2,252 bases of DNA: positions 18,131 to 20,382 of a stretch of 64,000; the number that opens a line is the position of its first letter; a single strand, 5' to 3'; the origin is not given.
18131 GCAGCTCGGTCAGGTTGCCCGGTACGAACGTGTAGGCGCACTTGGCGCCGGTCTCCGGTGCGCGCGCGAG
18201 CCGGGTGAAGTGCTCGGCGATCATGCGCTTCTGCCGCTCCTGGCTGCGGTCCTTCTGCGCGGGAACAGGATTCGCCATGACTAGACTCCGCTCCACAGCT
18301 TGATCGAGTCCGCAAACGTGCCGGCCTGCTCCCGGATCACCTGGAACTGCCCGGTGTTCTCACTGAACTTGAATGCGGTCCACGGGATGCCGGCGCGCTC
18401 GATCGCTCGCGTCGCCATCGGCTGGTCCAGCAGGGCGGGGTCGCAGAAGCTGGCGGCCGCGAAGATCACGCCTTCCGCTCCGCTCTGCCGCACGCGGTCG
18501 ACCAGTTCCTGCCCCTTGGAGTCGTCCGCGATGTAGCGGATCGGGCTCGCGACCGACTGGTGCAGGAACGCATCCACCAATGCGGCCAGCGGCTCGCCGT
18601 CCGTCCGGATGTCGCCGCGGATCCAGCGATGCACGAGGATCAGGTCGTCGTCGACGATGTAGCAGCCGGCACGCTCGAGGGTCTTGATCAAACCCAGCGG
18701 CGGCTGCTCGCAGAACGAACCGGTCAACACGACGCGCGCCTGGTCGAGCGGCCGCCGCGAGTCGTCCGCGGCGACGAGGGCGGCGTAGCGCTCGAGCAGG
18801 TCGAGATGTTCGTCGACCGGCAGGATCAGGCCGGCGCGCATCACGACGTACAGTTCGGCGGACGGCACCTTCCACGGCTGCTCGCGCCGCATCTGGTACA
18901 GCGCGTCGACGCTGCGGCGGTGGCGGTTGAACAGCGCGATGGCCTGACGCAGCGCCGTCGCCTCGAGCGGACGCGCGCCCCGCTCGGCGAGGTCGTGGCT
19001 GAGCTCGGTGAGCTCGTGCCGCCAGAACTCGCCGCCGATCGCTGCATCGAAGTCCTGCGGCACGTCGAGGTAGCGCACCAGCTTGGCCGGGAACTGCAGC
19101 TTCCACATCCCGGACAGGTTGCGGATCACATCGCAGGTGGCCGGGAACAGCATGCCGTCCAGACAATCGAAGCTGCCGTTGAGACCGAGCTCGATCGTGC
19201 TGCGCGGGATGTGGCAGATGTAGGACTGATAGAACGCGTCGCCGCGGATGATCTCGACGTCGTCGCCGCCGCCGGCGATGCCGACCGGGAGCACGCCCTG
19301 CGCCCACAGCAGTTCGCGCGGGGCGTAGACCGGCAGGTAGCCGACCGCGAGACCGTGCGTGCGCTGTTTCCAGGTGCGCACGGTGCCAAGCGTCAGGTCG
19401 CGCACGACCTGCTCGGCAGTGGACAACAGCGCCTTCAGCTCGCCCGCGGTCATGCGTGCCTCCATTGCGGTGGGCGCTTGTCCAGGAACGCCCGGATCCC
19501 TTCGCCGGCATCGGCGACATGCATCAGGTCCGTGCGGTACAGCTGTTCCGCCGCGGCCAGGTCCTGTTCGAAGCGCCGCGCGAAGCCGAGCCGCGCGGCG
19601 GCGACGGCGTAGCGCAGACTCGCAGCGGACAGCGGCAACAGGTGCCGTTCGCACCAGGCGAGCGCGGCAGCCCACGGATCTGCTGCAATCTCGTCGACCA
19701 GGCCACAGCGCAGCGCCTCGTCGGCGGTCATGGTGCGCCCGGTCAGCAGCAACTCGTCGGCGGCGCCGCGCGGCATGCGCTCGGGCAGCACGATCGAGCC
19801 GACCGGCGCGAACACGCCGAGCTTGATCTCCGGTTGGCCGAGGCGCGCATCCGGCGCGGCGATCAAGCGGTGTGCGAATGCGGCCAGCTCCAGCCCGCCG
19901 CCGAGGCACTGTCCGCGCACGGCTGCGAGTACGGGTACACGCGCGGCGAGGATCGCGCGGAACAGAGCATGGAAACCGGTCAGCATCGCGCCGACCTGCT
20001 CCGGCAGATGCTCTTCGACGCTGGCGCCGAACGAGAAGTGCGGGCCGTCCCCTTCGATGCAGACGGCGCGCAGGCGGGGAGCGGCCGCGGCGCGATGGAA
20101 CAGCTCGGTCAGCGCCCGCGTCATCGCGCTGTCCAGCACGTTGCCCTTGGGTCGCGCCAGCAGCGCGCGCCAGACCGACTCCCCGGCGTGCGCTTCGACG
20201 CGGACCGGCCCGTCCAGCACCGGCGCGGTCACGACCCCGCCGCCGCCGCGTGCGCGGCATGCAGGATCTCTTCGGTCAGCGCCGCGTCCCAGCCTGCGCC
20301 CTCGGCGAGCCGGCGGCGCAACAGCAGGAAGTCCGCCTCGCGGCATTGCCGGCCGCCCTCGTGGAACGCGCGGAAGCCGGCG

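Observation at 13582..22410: Complete, translationally coupled class I benzoyl-CoA reductase pathway operon (had-oah-dch-bcrC-bcrB-bcrA-bcrD) plus SDR and GNAT genes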

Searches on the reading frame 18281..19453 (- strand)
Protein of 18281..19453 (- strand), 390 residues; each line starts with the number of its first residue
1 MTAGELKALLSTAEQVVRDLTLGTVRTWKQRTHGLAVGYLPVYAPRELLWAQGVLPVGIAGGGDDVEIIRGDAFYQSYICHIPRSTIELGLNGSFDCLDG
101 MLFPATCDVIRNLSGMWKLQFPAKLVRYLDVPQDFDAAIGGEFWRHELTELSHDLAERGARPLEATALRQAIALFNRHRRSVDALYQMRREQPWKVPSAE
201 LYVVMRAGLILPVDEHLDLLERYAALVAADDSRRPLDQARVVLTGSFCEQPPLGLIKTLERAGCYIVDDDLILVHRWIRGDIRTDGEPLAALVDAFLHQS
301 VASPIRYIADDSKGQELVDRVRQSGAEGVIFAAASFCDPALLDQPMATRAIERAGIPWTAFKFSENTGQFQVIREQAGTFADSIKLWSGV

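Call 5: search_protein_families(library=ncbifam, proteins=[window:18281-19453:-], max_evalue=0.00001)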
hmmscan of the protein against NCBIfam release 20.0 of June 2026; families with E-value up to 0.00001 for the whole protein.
window:18281-19453:- (390 aa): 4 families
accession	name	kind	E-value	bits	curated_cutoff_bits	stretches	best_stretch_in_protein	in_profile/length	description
TIGR02263.1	benz_CoA_red_C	equivalog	2.9e-150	500.5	421.15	1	11-384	6-380/380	benzoyl-CoA reductase subunit C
NF052456.1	HyiscapDhHadC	equivalog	3.7e-48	164.3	700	1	7-382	2-370/372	(R)-2-hydroxyisocaproyl-CoA dehydratase subunit beta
TIGR03190.1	benz_CoA_bzdN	equivalog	4.9e-27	94.7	453.8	1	25-371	18-361/377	benzoyl-CoA reductase, bzd-type, subunit N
NF040772.1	double_cubane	equivalog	1.1e-23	83.9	350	1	32-359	18-347/372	double-cubane-cluster-containing anaerobic reductase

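Call 6: search_protein_families(library=pfam, proteins=[window:18281-19453:-], max_evalue=0.00001)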
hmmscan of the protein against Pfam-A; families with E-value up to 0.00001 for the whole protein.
window:18281-19453:- (390 aa): 1 family
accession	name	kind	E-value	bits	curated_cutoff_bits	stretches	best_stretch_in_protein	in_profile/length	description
PF06050.19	HGD-D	-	5.6e-63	214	28.4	1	42-384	2-342/342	2-hydroxyglutaryl-CoA dehydratase, D-component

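Call 13: search_solved_structures(query=window:18281-19453:-, max_evalue=0.00001, show_alignments=1)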
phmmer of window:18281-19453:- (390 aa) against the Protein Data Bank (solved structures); distinct sequences matched with E-value up to 0.00001: 5.
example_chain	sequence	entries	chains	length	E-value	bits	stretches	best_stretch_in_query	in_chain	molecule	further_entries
9g87_B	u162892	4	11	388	4.9e-60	206.7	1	7-384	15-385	3-methylbenzoyl-CoA reductase gamma subunit MbdN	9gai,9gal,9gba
3o3m_B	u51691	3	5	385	5.7e-43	150.5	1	7-388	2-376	beta subunit 2-hydroxyacyl-CoA dehydratase | beta-subunit 2-hydroxyacyl-CoA dehydratase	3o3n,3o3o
8s02_B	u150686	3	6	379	5.7e-28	101.1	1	25-372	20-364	BzdN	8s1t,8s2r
7yyl_C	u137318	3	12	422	4e-14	55.5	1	40-370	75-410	Dehydratase family protein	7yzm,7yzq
6eno_A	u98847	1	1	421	4.6e-14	55.4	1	40-370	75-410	Dehydratase family protein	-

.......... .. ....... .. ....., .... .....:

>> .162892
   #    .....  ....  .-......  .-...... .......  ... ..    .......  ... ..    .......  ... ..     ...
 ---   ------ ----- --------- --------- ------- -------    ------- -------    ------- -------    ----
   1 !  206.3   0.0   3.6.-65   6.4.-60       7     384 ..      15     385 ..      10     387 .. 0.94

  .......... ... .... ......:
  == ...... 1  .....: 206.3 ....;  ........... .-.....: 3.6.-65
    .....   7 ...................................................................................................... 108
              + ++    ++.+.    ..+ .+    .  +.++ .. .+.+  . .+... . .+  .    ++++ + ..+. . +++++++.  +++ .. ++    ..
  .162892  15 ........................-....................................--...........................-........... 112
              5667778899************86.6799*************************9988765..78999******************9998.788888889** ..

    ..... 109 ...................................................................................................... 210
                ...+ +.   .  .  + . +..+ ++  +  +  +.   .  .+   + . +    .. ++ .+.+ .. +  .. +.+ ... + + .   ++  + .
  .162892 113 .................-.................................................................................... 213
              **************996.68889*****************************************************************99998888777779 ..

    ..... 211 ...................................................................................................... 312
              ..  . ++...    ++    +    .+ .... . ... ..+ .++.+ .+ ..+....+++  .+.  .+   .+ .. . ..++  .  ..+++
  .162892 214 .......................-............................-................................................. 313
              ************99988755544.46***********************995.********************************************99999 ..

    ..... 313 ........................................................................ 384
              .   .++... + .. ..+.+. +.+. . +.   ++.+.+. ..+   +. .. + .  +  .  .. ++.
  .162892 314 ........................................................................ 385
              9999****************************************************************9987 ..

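Call 38: search_solved_structures(query=window:18281-19453:-, max_evalue=1e-20, show_alignments=3)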
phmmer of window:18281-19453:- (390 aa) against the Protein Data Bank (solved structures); distinct sequences matched with E-value up to 1e-20: 3.
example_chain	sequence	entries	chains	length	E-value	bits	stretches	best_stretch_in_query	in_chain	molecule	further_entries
9g87_B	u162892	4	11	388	4.9e-60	206.7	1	7-384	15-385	3-methylbenzoyl-CoA reductase gamma subunit MbdN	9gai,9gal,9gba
3o3m_B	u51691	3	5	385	5.7e-43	150.5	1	7-388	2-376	beta subunit 2-hydroxyacyl-CoA dehydratase | beta-subunit 2-hydroxyacyl-CoA dehydratase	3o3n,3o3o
8s02_B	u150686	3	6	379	5.7e-28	101.1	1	25-372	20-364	BzdN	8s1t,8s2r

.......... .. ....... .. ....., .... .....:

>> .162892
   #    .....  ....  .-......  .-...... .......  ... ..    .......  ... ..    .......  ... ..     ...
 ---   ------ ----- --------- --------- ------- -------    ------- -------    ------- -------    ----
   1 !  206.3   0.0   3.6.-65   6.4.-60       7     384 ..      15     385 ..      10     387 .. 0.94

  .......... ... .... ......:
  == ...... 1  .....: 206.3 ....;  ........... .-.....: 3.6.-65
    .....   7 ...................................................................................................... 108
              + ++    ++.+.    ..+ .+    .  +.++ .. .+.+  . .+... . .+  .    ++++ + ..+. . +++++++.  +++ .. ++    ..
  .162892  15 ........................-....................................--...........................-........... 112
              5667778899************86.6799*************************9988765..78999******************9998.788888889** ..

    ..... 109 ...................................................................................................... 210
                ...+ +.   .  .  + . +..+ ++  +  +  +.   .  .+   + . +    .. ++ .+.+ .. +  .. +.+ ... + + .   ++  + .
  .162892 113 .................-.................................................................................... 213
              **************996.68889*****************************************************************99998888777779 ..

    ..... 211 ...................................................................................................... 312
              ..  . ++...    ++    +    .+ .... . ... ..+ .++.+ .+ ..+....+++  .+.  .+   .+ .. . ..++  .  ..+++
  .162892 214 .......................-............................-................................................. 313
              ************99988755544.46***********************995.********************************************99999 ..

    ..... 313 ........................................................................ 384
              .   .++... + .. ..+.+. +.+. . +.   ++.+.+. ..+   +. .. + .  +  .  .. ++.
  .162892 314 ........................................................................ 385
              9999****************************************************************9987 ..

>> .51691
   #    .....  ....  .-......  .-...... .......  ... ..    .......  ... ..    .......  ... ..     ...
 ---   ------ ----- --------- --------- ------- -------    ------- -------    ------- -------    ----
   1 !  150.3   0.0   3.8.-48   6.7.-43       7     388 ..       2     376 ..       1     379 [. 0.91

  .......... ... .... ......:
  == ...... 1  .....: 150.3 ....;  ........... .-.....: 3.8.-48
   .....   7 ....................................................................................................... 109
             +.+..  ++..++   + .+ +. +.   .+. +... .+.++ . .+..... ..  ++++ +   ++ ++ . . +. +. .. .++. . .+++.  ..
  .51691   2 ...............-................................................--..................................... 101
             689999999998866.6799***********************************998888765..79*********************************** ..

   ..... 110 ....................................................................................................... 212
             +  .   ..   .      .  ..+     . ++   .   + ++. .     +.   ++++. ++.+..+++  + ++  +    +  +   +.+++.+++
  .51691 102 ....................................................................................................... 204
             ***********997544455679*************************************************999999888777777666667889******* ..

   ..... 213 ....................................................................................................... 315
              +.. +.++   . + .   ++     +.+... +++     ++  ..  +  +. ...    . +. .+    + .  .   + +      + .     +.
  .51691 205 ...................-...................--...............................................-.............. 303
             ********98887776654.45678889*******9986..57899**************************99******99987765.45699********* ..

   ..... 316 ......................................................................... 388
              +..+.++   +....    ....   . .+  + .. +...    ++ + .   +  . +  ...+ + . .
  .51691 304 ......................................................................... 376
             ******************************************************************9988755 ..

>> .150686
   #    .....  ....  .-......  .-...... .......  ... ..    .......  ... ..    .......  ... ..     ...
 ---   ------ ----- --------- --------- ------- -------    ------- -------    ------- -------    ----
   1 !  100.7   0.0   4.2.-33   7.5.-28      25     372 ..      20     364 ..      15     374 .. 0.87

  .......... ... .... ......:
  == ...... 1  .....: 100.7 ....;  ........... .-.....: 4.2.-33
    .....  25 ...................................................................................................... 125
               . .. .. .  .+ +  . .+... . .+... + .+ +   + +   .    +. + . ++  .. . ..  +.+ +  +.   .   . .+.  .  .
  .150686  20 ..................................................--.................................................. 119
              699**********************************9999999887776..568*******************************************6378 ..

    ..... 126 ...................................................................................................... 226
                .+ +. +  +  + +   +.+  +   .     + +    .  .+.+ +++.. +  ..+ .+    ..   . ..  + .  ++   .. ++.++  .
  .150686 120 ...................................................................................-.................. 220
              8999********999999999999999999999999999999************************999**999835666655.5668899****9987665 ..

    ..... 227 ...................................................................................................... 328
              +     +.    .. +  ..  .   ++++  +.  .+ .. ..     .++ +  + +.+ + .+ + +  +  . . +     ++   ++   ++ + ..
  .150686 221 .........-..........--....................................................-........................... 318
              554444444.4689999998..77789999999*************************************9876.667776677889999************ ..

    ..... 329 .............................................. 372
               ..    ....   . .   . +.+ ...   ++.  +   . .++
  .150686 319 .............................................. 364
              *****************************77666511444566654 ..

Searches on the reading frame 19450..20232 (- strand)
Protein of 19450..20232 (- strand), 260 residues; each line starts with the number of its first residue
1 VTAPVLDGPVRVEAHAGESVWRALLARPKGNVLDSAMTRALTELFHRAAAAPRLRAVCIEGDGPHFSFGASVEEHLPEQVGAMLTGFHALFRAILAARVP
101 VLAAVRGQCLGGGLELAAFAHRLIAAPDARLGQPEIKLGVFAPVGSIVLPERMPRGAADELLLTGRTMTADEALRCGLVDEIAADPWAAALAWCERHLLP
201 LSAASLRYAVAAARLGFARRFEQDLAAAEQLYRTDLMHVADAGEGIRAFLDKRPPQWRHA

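Call 5: search_protein_families(library=ncbifam, proteins=[window:19450-20232:-], max_evalue=0.00001)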
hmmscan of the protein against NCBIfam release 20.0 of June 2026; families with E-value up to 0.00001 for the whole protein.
window:19450-20232:- (260 aa): 71 families (the best 25 are shown)
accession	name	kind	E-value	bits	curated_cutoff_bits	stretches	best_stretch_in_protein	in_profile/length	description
TIGR03189.1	dienoyl_CoA_hyt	equivalog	9.8e-87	290.4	292.5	1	19-258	10-249/251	cyclohexa-1,5-dienecarbonyl-CoA hydratase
NF051848.1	EnCoAHydtEchA19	equivalog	2.2e-37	129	400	1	25-259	15-257/258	enoyl-CoA hydratase EchA19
NF005803.0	PRK07658.1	equivalog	1.6e-32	112.9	313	1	17-258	9-255/257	enoyl-CoA hydratase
NF004517.0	PRK05862.1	equivalog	1.8e-31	109.6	396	1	23-259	17-256/257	enoyl-CoA hydratase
NF006008.0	PRK08139.1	equivalog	1.6e-30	106.5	313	1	16-259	17-265/266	enoyl-CoA hydratase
NF006007.0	PRK08138.1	subfamily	3.2e-30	105.4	355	1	20-258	18-259/261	enoyl-CoA hydratase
NF007239.0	PRK09674.1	equivalog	5.1e-30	104.8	371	1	19-258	13-255/257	2,3-dehydroadipyl-CoA hydratase PaaF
NF006566.0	PRK09076.1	subfamily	8.8e-29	100.9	286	1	23-259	18-259/260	enoyl-CoA hydratase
NF046063.1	oxepin_alt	equivalog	1.5e-28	100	300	1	30-256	21-254/254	oxepin-CoA hydrolase, alternative type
NF005879.0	PRK07827.1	equivalog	5.9e-28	97.8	283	1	18-258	15-260/261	enoyl-CoA hydratase family protein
NF042430.2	EnCoAhydt_DpgD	equivalog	9.1e-28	97.4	400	1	22-258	9-256/258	enoyl-CoA-hydratase DpgD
NF004794.0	PRK06142.1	equivalog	1.1e-27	97.4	308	1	19-190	15-202/273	crotonase/enoyl-CoA hydratase family protein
NF002936.2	PRK03580.1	equivalog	1.2e-27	96.9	500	1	19-258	12-259/261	crotonobetainyl-CoA hydratase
NF006100.0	PRK08252.1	subfamily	2.2e-27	96.2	282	1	25-258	18-252/254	crotonase/enoyl-CoA hydratase family protein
NF006013.0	PRK08150.1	subfamily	3.3e-27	95.4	232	1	15-254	11-253/259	crotonase/enoyl-CoA hydratase family protein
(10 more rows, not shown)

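Call 6: search_protein_families(library=pfam, proteins=[window:19450-20232:-], max_evalue=0.00001)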
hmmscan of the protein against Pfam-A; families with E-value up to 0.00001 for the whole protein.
window:19450-20232:- (260 aa): 2 families
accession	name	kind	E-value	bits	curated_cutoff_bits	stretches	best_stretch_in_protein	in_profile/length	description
PF00378.25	ECH_1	-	3.6e-38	131.8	27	1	18-258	4-249/251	Enoyl-CoA hydratase/isomerase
PF16113.10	ECH_2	-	5.7e-23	82.4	27.2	1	23-184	4-173/335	Enoyl-CoA hydratase/isomerase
